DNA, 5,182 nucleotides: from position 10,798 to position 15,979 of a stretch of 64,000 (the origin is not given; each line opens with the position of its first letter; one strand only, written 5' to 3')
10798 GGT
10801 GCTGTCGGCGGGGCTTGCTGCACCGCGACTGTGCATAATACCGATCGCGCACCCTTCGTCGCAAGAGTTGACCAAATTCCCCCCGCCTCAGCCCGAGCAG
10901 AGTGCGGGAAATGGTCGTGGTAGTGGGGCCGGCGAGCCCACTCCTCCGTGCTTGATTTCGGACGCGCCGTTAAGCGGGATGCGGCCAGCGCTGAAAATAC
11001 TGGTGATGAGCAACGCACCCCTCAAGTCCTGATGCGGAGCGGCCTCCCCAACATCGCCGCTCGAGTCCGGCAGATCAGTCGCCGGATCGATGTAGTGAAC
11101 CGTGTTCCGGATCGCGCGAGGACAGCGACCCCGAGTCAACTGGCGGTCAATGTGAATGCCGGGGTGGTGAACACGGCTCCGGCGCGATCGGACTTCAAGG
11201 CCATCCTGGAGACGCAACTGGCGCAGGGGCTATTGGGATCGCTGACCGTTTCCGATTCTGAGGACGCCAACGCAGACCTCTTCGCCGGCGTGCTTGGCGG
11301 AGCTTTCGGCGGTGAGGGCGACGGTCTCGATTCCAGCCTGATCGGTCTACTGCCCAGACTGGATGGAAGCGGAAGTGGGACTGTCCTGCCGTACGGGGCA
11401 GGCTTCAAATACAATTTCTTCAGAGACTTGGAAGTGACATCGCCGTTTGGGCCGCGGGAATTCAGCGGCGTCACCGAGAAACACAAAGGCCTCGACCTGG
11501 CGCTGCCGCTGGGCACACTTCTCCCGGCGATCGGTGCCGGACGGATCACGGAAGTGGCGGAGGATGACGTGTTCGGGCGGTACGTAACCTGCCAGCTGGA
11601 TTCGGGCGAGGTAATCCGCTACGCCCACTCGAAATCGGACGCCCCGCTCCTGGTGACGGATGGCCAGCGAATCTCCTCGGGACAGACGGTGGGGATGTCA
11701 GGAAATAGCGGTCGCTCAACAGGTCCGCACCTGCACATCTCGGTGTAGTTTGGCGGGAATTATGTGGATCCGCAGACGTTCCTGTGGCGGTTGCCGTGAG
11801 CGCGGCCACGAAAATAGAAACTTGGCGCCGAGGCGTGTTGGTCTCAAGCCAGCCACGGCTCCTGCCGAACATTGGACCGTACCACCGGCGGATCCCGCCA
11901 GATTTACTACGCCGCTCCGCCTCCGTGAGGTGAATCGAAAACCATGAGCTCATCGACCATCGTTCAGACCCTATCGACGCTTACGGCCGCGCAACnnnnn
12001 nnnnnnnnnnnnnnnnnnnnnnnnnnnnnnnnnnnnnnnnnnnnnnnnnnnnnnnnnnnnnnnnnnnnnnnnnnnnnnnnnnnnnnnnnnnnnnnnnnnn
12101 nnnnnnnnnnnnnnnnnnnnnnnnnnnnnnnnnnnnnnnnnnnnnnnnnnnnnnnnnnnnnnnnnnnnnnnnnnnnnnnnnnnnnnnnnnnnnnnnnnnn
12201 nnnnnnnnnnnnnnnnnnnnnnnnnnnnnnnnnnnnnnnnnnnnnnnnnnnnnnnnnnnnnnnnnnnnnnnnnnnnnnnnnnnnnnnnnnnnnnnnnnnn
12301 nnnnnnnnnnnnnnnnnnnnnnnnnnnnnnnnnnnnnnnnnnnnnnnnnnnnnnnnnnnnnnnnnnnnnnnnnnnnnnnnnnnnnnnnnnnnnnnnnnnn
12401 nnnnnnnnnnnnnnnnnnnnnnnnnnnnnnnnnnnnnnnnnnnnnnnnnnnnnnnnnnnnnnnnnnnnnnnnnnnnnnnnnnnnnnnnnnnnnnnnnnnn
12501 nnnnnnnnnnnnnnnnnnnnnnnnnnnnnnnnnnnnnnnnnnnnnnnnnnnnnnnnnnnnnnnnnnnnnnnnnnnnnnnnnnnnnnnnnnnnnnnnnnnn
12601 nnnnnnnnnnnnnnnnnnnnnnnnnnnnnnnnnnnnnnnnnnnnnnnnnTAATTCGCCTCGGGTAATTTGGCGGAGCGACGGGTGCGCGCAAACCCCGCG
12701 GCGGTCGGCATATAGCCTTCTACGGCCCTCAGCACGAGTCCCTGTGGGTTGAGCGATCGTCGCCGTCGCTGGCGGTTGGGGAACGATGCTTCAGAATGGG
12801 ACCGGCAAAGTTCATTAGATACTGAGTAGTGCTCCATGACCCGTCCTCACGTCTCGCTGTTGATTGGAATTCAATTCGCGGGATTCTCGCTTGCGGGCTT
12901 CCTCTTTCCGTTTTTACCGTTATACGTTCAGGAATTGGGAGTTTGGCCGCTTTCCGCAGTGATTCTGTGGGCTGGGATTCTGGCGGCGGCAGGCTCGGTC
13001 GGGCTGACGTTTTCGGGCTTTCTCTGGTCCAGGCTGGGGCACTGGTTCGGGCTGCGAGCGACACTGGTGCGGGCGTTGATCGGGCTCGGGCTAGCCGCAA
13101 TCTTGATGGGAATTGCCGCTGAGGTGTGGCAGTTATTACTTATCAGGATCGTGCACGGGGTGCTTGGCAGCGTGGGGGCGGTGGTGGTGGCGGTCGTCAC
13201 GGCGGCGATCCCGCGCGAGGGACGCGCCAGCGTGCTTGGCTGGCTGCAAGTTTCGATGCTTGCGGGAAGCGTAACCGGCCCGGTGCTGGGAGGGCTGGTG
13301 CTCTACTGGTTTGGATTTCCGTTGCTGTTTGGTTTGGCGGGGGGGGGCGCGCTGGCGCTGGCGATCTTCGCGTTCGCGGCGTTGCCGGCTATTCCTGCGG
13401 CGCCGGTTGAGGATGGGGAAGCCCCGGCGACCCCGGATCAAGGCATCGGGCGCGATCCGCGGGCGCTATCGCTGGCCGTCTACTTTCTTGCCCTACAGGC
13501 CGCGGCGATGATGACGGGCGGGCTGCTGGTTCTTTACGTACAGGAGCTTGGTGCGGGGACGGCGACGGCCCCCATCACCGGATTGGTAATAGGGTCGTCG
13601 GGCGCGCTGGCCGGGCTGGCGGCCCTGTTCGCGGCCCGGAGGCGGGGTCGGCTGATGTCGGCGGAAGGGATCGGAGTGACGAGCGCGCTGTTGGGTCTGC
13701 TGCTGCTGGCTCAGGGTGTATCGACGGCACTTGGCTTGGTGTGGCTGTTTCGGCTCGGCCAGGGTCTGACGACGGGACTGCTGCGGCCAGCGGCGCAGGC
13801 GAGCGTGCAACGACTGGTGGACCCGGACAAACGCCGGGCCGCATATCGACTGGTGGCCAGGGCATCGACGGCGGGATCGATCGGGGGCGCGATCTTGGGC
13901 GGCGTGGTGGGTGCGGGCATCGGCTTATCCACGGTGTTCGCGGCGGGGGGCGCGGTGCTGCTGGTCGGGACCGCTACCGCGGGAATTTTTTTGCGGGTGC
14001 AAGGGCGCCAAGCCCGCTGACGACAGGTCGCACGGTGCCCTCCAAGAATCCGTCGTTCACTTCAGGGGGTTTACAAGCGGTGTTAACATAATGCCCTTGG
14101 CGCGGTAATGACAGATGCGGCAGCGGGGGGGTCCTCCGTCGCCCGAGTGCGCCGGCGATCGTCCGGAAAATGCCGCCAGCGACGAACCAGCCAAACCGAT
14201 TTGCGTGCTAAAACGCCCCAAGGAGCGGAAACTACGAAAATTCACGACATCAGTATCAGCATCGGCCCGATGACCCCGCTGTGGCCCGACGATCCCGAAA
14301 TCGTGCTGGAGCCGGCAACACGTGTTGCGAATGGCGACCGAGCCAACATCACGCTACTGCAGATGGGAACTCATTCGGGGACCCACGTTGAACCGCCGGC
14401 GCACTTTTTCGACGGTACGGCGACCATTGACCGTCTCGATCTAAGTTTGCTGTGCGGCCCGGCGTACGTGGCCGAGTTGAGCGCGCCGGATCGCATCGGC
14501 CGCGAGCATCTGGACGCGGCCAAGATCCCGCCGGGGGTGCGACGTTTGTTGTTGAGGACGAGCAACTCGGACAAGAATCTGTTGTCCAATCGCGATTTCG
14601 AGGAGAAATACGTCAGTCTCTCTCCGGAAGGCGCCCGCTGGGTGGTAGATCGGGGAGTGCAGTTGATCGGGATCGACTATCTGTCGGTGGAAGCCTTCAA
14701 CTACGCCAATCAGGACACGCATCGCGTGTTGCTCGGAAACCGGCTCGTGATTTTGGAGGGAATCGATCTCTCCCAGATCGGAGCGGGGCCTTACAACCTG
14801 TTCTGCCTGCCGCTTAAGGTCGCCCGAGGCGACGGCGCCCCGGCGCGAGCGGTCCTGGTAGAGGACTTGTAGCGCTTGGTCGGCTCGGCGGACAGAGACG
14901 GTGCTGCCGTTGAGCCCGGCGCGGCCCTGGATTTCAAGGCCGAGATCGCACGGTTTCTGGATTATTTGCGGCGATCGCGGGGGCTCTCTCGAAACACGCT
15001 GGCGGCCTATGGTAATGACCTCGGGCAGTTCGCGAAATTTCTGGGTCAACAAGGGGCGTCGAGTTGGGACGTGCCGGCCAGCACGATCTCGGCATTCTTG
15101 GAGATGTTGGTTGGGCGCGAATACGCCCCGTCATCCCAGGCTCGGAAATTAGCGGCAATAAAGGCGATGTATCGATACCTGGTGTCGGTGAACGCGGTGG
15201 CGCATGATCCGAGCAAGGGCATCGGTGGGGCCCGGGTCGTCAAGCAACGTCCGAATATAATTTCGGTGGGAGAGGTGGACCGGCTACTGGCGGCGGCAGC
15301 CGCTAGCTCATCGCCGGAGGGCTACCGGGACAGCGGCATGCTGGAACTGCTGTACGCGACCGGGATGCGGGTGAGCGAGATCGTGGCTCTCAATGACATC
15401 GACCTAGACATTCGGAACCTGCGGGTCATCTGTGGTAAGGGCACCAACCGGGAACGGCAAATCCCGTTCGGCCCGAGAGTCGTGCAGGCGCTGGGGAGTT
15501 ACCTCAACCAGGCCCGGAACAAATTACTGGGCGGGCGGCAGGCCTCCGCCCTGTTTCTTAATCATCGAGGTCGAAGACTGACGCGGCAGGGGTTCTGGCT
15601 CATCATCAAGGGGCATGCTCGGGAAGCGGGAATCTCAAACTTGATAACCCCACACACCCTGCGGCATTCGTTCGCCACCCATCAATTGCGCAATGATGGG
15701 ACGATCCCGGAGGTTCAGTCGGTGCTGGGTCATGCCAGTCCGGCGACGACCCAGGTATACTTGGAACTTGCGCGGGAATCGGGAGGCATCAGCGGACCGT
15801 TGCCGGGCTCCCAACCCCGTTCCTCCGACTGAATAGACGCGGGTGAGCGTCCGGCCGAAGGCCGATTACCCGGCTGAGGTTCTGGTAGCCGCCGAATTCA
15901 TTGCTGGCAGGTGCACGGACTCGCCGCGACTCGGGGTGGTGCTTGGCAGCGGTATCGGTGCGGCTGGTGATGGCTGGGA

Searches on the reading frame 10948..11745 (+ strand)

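Call 58: search_protein_families(library=pfam, proteins=[window:10948-11745:+], max_evalue=0.001)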
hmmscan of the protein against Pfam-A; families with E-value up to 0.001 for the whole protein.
window:10948-11745:+ (266 aa): 1 family
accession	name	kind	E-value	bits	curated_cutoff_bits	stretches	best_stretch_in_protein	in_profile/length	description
PF01551.29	Peptidase_M23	-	6.3e-18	65.2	28.7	1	178-266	2-87/96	Peptidase family M23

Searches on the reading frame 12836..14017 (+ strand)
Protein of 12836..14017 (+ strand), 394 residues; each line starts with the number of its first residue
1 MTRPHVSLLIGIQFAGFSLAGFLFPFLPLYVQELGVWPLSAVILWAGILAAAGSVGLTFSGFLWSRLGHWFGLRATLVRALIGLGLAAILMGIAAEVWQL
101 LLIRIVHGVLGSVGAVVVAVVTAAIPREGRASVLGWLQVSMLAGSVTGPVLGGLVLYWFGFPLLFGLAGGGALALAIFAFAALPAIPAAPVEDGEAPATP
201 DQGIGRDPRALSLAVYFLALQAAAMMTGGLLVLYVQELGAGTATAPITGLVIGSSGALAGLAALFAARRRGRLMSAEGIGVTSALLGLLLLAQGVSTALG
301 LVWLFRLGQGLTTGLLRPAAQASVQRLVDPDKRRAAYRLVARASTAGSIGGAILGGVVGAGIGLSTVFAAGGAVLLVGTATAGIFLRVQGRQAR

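Call 58: search_protein_families(library=pfam, proteins=[window:12836-14017:+], max_evalue=0.001)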
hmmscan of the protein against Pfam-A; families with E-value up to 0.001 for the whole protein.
window:12836-14017:+ (394 aa): 1 family
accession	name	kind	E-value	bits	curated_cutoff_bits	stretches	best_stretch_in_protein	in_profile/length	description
PF07690.21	MFS_1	-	5.1e-28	98.4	33.4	2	12-304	4-301/347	Major Facilitator Superfamily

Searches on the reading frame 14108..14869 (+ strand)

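Call 59: search_protein_families(library=pfam, proteins=[window:14108-14869:+], max_evalue=0.001)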
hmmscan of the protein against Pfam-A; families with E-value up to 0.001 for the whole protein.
window:14108-14869:+ (254 aa): 1 family
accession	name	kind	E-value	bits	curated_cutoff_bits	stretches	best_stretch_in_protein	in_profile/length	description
PF04199.19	Cyclase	-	9.3e-23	81.5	23.1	1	47-196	2-142/142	Putative cyclase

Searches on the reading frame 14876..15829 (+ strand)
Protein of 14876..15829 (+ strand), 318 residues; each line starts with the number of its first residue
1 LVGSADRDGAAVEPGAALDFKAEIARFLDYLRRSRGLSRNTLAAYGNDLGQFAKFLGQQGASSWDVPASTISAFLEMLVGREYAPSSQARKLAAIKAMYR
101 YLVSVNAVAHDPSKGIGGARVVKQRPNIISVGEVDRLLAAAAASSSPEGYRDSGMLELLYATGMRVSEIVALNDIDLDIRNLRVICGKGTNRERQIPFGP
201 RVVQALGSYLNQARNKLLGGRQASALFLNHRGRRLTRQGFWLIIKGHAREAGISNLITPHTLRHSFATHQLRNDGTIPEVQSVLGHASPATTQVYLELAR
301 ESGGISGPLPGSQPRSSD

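Call 59: search_protein_families(library=pfam, proteins=[window:14876-15829:+], max_evalue=0.001)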
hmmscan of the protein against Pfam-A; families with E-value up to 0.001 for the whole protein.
window:14876-15829:+ (318 aa): 3 families
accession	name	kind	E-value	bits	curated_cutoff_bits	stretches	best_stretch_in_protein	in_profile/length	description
PF00589.27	Phage_integrase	-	6.1e-38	130.7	27.1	1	133-299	7-169/172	Phage integrase family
PF02899.23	Phage_int_SAM_1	-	1e-16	61.4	22.3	1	24-104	1-81/83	Phage integrase, N-terminal SAM-like domain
PF13495.12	Phage_int_SAM_4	-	3.6e-07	30.9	27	1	25-104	3-80/85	Phage integrase, N-terminal SAM-like domain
